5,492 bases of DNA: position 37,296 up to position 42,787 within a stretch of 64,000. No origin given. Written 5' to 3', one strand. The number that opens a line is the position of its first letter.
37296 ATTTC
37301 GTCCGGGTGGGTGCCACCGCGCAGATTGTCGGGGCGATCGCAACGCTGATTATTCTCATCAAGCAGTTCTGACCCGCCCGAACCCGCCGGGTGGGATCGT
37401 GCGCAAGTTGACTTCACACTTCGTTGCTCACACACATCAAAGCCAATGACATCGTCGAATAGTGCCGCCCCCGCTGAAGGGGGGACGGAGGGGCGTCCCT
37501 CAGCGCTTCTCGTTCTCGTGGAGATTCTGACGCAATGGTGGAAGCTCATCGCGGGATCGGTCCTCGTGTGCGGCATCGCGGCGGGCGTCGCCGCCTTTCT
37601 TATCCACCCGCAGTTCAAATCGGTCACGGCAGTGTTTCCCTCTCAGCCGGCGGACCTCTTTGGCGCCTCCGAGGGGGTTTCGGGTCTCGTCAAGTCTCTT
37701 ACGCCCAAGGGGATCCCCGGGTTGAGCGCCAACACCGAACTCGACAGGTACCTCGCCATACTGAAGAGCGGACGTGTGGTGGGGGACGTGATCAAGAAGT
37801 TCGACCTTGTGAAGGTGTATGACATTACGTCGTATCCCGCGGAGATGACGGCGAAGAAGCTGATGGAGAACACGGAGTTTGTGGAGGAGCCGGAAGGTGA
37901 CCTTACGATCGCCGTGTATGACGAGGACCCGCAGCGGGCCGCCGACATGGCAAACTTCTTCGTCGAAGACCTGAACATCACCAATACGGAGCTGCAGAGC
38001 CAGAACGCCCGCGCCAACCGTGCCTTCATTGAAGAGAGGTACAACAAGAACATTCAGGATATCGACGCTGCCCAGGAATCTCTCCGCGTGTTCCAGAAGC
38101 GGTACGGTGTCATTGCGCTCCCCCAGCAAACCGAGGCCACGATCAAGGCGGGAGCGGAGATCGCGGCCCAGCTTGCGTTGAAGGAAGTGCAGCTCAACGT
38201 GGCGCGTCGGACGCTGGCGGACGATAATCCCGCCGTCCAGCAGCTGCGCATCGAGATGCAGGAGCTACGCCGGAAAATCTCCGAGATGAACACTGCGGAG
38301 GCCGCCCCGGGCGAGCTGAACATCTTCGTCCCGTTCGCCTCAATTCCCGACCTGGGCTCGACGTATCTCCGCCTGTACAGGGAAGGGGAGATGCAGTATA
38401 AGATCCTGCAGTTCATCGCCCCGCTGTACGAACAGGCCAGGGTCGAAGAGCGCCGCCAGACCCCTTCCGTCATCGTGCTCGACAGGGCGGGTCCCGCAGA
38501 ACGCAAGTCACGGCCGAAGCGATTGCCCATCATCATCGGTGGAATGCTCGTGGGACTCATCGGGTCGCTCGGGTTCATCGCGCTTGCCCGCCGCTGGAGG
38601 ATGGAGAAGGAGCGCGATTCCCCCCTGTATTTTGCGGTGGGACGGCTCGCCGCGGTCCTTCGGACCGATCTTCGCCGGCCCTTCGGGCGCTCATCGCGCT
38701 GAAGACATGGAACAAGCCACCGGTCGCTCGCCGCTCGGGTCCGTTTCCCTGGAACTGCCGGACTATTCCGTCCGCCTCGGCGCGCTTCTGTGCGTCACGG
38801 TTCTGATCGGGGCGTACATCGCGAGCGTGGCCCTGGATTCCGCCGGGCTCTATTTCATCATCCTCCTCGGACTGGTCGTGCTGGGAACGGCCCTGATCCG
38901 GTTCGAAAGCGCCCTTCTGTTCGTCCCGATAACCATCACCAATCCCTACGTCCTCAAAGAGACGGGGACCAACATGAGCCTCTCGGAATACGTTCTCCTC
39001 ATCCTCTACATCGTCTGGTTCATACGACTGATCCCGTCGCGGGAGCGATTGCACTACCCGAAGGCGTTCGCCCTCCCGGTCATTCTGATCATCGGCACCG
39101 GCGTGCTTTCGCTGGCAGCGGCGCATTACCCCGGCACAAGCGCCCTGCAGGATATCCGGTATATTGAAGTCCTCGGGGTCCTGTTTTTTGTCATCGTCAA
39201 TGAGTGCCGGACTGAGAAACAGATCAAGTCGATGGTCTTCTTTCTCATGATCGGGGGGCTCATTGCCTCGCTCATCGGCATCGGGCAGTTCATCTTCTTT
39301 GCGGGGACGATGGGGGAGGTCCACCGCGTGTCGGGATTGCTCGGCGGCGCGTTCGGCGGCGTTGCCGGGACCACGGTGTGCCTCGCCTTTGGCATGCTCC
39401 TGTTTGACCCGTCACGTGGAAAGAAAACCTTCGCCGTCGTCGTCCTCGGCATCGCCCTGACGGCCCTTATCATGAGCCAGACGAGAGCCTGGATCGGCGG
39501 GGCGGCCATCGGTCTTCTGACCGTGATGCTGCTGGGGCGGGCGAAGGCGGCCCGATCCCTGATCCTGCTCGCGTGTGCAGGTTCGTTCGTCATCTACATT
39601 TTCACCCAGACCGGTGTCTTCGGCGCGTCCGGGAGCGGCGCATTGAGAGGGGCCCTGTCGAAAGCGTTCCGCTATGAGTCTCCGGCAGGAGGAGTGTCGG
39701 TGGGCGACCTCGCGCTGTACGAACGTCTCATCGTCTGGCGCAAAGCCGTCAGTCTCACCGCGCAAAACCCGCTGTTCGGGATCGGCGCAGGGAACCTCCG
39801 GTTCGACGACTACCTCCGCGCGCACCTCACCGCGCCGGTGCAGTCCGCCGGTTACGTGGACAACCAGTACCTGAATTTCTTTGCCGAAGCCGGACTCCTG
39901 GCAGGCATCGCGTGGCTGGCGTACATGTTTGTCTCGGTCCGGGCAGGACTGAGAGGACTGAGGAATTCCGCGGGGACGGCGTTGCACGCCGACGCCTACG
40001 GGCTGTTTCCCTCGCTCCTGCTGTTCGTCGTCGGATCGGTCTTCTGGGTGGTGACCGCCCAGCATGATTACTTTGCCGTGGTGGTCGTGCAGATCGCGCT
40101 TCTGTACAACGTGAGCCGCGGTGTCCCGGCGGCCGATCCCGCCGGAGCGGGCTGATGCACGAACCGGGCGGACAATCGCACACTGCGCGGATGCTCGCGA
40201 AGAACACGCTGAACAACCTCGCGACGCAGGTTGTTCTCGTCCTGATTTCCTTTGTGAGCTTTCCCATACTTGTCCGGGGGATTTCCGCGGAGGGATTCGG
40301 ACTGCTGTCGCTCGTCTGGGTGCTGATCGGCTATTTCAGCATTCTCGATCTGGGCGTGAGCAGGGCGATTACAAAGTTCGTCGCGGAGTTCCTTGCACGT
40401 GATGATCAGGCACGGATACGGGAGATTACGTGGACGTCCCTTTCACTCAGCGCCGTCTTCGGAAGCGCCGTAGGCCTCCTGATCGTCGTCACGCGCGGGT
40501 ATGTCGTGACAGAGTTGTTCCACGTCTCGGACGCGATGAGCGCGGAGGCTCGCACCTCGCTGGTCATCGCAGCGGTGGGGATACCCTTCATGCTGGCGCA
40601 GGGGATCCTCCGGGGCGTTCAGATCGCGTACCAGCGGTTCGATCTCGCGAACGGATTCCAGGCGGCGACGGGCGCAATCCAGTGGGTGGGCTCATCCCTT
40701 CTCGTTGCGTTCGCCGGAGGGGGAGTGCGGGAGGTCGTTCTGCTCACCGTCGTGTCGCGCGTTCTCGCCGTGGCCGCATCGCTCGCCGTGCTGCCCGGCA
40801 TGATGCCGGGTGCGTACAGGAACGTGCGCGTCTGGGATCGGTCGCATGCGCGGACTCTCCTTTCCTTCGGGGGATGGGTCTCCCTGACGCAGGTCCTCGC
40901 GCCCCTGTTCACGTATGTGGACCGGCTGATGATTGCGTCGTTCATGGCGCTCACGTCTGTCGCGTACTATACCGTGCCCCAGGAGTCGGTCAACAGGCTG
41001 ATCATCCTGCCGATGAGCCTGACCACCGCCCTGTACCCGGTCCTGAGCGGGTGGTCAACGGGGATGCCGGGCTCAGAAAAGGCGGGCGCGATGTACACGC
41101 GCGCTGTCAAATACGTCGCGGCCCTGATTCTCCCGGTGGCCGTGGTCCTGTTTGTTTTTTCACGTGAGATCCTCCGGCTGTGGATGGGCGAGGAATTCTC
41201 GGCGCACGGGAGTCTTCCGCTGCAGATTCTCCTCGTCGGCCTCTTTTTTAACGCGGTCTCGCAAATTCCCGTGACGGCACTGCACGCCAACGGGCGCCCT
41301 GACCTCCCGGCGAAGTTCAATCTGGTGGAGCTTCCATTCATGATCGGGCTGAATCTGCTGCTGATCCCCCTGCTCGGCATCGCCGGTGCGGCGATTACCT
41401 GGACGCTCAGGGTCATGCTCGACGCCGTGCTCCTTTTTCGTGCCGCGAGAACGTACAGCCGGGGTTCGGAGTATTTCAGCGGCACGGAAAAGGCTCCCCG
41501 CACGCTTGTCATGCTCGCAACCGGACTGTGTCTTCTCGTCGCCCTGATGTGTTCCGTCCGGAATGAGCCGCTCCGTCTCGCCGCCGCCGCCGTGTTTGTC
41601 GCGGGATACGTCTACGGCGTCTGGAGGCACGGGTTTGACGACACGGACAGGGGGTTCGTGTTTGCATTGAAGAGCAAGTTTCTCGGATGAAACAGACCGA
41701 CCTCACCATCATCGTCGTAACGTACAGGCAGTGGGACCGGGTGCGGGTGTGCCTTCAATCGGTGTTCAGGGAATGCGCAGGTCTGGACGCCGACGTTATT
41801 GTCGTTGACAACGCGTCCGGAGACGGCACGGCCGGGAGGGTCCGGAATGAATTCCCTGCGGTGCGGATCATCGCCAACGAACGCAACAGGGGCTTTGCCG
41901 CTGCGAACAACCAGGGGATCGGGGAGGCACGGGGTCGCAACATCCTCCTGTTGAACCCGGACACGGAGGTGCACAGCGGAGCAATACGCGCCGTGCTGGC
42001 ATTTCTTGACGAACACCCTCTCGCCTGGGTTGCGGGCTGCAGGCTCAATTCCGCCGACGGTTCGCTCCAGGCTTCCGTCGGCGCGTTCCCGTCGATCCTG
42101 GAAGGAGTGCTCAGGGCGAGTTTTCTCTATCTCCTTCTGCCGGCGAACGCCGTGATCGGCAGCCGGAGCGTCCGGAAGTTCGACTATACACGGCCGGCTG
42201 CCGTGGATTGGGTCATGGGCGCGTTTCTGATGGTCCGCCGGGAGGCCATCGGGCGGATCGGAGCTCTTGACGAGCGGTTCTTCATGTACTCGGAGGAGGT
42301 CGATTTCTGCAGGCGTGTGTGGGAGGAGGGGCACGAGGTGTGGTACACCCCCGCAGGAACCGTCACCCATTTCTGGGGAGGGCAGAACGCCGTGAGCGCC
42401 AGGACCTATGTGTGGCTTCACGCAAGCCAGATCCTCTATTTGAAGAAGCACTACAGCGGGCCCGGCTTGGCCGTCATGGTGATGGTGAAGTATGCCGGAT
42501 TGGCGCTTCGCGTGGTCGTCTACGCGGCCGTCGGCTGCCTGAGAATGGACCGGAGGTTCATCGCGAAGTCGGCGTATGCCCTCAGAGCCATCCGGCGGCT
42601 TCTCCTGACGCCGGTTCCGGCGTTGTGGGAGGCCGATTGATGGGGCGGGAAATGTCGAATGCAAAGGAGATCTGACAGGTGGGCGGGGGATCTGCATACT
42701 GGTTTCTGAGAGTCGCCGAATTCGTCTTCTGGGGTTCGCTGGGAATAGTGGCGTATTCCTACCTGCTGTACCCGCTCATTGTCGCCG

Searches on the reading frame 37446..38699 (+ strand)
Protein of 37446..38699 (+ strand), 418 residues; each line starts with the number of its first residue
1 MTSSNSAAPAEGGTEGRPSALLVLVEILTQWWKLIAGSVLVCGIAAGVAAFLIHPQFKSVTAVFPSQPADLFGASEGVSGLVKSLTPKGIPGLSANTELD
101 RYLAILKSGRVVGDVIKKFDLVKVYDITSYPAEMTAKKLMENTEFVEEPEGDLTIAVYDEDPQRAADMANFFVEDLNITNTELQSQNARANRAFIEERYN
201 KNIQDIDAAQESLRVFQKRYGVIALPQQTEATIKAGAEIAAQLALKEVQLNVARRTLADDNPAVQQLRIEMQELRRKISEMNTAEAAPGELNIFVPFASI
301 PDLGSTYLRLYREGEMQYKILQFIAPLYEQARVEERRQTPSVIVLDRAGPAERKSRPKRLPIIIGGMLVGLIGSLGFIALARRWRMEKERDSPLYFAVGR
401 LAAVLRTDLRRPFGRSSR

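Call 41: search_protein_families(library=pfam, proteins=[window:37446-38699:+], max_evalue=0.0001)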
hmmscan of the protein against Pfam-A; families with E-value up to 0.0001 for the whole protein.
window:37446-38699:+ (418 aa): 2 families
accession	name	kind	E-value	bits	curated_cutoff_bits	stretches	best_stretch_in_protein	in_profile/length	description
PF02706.20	Wzz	-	5.5e-08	33.4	25.5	1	21-118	5-90/91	Chain length determinant protein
PF13807.11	GNVR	-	7.7e-05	23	27.7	0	306-379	5-78/82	G-rich domain on putative tyrosine kinase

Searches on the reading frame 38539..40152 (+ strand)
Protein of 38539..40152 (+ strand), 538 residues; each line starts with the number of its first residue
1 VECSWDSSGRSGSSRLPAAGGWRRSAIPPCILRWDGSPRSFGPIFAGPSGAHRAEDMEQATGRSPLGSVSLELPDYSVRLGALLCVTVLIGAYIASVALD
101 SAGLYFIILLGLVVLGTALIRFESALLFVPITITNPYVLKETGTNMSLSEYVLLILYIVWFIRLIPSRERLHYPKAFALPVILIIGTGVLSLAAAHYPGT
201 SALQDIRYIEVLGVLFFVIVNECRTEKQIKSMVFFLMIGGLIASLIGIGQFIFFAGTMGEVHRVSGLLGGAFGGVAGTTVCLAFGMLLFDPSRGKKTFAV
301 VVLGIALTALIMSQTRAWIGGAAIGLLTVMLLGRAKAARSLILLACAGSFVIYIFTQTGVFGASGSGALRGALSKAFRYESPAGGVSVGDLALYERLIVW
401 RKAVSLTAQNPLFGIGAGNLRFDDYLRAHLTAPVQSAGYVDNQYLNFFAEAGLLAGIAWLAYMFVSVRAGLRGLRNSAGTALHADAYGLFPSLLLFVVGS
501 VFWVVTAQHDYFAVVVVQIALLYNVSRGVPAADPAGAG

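Call 41: search_protein_families(library=pfam, proteins=[window:38539-40152:+], max_evalue=0.0001)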
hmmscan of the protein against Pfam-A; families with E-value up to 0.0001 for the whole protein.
window:38539-40152:+ (538 aa): 1 family
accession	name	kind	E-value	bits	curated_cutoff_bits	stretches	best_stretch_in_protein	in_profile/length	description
PF04932.20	Wzy_C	-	5.1e-12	46.3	31.7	1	302-460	2-149/149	O-Antigen ligase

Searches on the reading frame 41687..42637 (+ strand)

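Call 3: search_protein_families(library=pfam, proteins=[window:41687-42637:+], max_evalue=1)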
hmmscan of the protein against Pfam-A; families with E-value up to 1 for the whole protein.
window:41687-42637:+ (317 aa): 4 families
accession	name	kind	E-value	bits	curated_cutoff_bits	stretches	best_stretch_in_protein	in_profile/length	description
PF00535.33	Glycos_transf_2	-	2e-21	77.1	23.3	1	7-127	1-123/168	Glycosyl transferase family 2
PF13641.12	Glyco_tranf_2_3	-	4.7e-12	46.9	27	1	6-235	3-218/230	Glycosyltransferase like family 2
PF13632.12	Glyco_trans_2_3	-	0.013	15.8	27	1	159-222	59-117/198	Glycosyl transferase family group 2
PF11397.14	GlcNAc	-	0.17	11.7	21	1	159-230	199-272/352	Glycosyltransferase (GlcNAc)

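Call 46: search_protein_families(library=ncbifam, proteins=[window:41687-42637:+], max_evalue=0.00001)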
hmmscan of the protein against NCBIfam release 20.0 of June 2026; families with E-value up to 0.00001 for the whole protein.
window:41687-42637:+ (317 aa): 12 families
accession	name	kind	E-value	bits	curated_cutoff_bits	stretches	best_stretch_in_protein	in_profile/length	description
TIGR03965.1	mycofact_glyco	equivalog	3.5e-21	75.6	280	1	4-278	74-328/467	mycofactocin biosynthesis glycosyltransferase MftF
NF041875.1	EPS_EpsD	equivalog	2.2e-15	56.9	370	1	6-111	1-108/325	exopolysaccharide biosynthesis glycosyltransferase EpsD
TIGR01556.1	rhamnosyltran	subfamily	2e-11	43.6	200.55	0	167-257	139-228/281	rhamnosyltransferase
NF038302.1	EPS_HpsE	equivalog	2.7e-11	43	300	1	5-120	2-124/307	hormogonium polysaccharide biosynthesis glycosyltransferase HpsE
TIGR03937.1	PgaC_IcaA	equivalog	3.8e-08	32.7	422.3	1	5-117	46-161/407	poly-beta-1,6-N-acetyl-D-glucosamine synthase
NF047683.1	TeichurnBiosyTuaG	equivalog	1.6e-07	31.2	400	1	3-115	5-119/252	teichuronic acid biosynthesis protein TuaG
NF007482.0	PRK10073.1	equivalog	3e-07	29.7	423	1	3-112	5-115/334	glycosyltransferase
TIGR04283.1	glyco_like_mftF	equivalog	6.4e-07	29.2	182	1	6-109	1-99/221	TIGR04283 family arsenosugar biosynthesis glycosyltransferase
TIGR03111.1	glyc2_xrt_Gpos1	hypoth_equivalog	8.1e-07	28.2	363.95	1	4-120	49-170/439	TIGR03111 family XrtG-associated glycosyltransferase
TIGR04009.1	wcaE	equivalog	1.3e-06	27.9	369.2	1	6-102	3-102/248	colanic acid biosynthesis glycosyltransferase WcaE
NF038299.1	EPS_HpsN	equivalog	1.6e-06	27.4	425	1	6-239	3-234/317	hormogonium polysaccharide biosynthesis glycosyltransferase HpsN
NF050050.1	ProtGlycPglI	equivalog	2.1e-06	27.3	500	1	5-128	3-128/306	GalNAc(5)-diNAcBac-PP-undecaprenol beta-1,3-glucosyltransferase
